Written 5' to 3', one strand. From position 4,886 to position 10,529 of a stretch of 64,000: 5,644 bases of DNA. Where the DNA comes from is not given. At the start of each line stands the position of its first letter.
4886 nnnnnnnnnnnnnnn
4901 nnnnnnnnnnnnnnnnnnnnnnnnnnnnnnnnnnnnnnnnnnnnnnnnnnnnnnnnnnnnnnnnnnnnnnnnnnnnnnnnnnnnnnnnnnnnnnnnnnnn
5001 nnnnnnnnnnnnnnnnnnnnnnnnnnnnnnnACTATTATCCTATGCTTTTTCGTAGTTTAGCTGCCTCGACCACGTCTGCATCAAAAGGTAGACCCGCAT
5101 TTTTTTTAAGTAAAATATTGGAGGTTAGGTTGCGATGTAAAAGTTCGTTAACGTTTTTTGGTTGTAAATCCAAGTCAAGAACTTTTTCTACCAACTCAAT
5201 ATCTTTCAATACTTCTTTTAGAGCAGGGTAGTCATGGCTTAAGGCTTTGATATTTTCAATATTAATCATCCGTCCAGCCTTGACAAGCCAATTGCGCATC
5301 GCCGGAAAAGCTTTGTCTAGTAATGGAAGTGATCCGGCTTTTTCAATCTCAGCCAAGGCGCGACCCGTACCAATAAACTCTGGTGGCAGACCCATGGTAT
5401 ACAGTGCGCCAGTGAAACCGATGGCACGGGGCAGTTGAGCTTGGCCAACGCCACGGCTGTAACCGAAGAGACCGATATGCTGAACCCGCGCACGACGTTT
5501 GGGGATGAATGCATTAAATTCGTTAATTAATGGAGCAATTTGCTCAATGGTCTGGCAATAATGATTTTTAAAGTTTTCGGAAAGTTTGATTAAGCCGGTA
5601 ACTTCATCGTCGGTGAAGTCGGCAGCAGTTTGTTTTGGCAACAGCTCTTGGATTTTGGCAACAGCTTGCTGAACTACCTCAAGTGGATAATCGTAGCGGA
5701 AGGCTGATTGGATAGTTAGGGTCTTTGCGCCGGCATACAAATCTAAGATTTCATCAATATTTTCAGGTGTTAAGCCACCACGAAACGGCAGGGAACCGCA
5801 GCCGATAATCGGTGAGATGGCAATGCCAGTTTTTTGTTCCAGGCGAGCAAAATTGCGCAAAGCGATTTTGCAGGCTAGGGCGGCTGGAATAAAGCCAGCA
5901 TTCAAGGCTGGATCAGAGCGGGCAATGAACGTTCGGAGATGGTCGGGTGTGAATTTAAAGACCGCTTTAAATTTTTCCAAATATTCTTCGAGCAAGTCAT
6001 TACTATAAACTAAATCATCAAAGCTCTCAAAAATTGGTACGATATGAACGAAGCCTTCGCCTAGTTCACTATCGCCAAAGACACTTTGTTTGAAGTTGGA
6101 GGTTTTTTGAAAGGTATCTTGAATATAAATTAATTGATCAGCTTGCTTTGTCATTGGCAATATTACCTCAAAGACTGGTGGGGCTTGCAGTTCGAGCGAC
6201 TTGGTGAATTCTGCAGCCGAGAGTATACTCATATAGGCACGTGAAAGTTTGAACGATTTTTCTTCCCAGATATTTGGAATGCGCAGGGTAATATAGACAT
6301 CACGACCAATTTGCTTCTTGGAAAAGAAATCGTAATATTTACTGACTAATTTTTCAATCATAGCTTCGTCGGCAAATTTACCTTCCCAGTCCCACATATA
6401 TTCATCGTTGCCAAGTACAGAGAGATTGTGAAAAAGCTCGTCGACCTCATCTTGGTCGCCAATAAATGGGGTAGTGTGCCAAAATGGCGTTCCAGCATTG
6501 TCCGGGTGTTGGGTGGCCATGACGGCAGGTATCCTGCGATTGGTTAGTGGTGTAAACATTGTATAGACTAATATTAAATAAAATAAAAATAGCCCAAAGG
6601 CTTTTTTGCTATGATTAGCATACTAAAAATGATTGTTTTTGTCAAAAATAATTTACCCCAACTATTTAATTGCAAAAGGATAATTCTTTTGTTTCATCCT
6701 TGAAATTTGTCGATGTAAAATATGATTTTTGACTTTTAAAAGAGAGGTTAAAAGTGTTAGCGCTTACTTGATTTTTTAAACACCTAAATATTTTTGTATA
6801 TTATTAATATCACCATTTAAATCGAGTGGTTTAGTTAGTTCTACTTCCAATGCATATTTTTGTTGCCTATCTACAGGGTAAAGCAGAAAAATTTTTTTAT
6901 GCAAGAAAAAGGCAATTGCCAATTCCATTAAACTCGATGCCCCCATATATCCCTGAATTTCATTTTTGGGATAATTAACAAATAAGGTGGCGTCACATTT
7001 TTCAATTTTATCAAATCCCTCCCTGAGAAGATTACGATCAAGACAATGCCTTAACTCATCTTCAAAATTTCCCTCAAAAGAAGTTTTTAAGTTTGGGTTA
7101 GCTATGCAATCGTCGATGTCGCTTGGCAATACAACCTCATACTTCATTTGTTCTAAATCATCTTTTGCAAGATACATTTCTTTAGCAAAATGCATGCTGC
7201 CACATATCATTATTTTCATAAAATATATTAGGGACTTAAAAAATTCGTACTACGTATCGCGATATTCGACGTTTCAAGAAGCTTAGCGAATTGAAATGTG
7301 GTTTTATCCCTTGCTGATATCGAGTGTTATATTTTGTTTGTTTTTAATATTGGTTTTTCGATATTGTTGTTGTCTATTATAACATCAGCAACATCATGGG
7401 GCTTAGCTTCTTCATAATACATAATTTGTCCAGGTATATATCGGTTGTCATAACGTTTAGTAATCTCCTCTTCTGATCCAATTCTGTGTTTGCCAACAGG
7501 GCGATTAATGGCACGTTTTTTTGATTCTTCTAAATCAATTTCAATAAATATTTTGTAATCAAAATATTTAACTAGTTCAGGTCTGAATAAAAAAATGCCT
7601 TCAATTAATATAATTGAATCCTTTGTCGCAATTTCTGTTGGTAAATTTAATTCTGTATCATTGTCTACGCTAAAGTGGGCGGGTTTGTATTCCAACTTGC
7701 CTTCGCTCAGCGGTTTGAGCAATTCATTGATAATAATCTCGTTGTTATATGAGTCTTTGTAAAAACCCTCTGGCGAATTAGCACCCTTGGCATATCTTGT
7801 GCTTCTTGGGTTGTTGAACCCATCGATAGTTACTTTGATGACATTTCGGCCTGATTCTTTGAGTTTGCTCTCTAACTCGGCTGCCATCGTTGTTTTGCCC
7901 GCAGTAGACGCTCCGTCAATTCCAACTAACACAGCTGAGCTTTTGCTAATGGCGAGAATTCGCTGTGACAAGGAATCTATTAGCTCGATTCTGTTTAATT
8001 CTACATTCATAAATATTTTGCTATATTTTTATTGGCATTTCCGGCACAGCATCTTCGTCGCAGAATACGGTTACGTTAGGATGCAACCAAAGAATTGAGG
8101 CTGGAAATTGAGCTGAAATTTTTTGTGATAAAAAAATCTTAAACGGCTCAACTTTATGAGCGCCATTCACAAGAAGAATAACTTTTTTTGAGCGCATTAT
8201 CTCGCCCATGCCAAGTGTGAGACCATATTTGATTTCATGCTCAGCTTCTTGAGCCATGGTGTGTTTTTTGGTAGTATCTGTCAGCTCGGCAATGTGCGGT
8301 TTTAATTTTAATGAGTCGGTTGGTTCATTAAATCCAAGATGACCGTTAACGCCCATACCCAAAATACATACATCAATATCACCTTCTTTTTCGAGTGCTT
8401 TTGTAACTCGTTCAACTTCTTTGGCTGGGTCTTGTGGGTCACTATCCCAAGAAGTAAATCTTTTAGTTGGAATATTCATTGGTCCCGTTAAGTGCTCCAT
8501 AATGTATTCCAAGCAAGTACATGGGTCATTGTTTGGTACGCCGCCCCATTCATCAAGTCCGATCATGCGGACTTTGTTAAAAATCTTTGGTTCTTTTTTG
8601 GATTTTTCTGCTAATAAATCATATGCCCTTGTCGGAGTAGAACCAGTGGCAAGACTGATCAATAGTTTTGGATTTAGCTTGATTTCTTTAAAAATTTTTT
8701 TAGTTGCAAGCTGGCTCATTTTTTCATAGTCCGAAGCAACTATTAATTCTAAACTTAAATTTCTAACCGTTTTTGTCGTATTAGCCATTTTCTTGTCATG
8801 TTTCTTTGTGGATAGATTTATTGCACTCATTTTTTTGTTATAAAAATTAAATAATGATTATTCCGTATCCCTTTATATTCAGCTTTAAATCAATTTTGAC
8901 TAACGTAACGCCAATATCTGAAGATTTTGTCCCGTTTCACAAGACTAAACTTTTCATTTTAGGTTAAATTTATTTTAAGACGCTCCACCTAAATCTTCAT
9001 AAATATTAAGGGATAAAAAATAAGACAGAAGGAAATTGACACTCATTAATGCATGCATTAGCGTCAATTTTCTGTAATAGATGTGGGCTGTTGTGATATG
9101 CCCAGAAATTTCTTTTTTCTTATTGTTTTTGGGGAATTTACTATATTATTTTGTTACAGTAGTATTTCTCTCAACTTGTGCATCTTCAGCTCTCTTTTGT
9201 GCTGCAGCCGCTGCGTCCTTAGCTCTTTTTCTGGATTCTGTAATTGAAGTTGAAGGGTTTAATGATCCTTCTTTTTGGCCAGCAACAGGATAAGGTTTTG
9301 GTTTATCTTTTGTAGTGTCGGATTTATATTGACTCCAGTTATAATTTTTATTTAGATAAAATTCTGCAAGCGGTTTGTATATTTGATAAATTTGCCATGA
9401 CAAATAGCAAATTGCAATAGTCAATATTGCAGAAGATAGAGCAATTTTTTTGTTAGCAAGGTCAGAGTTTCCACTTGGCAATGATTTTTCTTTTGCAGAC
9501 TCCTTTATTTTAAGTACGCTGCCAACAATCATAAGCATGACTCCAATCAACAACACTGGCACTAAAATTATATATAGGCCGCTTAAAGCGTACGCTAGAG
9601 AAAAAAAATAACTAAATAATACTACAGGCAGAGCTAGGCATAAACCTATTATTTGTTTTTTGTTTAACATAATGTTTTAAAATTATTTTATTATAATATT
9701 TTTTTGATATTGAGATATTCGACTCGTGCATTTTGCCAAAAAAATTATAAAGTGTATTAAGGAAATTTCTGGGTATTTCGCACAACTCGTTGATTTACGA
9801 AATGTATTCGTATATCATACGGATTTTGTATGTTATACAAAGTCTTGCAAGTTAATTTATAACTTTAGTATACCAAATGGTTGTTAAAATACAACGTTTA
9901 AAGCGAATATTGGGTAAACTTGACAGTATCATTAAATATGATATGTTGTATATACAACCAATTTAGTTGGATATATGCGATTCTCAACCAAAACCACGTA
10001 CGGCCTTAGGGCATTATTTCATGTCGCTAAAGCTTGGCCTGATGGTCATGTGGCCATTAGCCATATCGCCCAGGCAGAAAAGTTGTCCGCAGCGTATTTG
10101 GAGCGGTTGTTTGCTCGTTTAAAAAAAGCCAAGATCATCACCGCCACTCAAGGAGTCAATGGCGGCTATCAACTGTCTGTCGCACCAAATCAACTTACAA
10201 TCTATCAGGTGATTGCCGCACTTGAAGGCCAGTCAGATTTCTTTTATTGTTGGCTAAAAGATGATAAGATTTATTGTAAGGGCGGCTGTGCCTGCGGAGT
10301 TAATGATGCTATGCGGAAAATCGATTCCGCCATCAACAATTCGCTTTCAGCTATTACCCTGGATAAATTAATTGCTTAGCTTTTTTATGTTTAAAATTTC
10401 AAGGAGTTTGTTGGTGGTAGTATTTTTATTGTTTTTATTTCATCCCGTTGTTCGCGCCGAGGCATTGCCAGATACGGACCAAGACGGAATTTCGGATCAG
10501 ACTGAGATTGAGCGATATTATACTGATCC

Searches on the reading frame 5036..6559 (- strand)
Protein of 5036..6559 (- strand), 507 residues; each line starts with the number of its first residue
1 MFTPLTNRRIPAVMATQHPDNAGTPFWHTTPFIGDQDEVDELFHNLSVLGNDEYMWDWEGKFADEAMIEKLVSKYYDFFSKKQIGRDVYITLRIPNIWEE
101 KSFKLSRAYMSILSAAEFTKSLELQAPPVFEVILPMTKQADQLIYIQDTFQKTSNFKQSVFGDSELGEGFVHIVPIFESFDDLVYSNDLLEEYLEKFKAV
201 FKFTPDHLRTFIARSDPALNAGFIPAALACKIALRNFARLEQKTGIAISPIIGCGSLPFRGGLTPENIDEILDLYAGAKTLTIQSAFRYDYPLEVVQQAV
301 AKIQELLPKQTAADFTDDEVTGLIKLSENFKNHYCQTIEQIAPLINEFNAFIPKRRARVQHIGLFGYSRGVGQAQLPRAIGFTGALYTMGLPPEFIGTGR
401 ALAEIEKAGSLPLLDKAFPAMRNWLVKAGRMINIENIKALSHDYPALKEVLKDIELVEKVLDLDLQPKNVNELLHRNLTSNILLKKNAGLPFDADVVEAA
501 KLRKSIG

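Call 42: search_protein_families(library=pfam, proteins=[window:5036-6559:-], max_evalue=0.001)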
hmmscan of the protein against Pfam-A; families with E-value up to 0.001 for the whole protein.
window:5036-6559:- (507 aa): 1 family
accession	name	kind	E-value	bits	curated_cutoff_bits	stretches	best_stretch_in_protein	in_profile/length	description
PF14010.12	PEPcase_2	-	1.3e-133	446.6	25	1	10-507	1-493/493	Phosphoenolpyruvate carboxylase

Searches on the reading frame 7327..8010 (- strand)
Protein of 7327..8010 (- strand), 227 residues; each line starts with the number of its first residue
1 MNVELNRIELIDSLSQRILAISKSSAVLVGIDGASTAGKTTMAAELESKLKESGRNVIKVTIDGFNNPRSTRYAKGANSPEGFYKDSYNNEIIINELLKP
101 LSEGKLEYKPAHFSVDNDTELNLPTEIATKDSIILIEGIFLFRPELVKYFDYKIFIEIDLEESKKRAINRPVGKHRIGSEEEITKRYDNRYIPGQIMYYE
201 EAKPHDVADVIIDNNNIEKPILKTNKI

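Call 42: search_protein_families(library=pfam, proteins=[window:7327-8010:-], max_evalue=0.001)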
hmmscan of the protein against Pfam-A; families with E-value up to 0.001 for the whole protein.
window:7327-8010:- (227 aa): 2 families
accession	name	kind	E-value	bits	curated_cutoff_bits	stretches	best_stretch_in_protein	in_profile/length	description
PF00485.24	PRK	-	1.4e-09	38.5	22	1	29-200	2-177/196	Phosphoribulokinase / Uridine kinase family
PF13238.12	AAA_18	-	0.00096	20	29.4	0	29-182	1-123/128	AAA domain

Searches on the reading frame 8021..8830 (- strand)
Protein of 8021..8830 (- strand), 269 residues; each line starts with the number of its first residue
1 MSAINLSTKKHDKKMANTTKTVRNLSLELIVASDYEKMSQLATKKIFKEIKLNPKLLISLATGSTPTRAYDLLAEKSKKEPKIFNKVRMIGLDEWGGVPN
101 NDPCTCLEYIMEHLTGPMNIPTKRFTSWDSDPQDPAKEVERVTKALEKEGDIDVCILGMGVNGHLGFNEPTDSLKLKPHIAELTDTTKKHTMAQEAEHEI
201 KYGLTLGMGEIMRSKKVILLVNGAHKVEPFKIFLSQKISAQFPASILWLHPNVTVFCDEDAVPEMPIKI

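Call 42: search_protein_families(library=pfam, proteins=[window:8021-8830:-], max_evalue=0.001)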
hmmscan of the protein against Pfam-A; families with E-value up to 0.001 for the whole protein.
window:8021-8830:- (269 aa): 1 family
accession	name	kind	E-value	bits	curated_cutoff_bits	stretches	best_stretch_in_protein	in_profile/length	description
PF01182.26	Glucosamine_iso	-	8.6e-20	72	27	1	38-247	10-216/225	Glucosamine-6-phosphate isomerases/6-phosphogluconolactonase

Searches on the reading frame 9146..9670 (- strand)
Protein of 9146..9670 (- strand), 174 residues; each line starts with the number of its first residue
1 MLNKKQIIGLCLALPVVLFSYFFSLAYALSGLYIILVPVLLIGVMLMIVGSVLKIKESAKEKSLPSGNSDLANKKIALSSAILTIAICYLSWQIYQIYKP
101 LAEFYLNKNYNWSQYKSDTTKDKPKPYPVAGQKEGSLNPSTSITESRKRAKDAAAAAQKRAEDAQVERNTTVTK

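Call 42: search_protein_families(library=pfam, proteins=[window:9146-9670:-], max_evalue=0.001)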
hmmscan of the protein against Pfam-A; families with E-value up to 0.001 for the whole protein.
window:9146-9670:- (174 aa): 0 families

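Call 63: search_protein_families(library=pfam, proteins=[window:9146-9670:-], max_evalue=0.01)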
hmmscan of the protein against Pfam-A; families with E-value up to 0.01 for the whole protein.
window:9146-9670:- (174 aa): 1 family
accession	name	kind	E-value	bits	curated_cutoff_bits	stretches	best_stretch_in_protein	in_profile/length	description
PF05493.18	ATP_synt_H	-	0.0033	18.3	25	1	41-94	7-46/62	ATP synthase subunit H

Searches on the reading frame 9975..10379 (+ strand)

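Call 42: search_protein_families(library=pfam, proteins=[window:9975-10379:+], max_evalue=0.001)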
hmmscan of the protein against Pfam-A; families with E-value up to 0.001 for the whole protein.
window:9975-10379:+ (134 aa): 1 family
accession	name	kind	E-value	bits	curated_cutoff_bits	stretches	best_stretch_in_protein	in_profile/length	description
PF02082.26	Rrf2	-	5.2e-33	114.4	30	1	3-133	1-130/132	Iron-dependent Transcriptional regulator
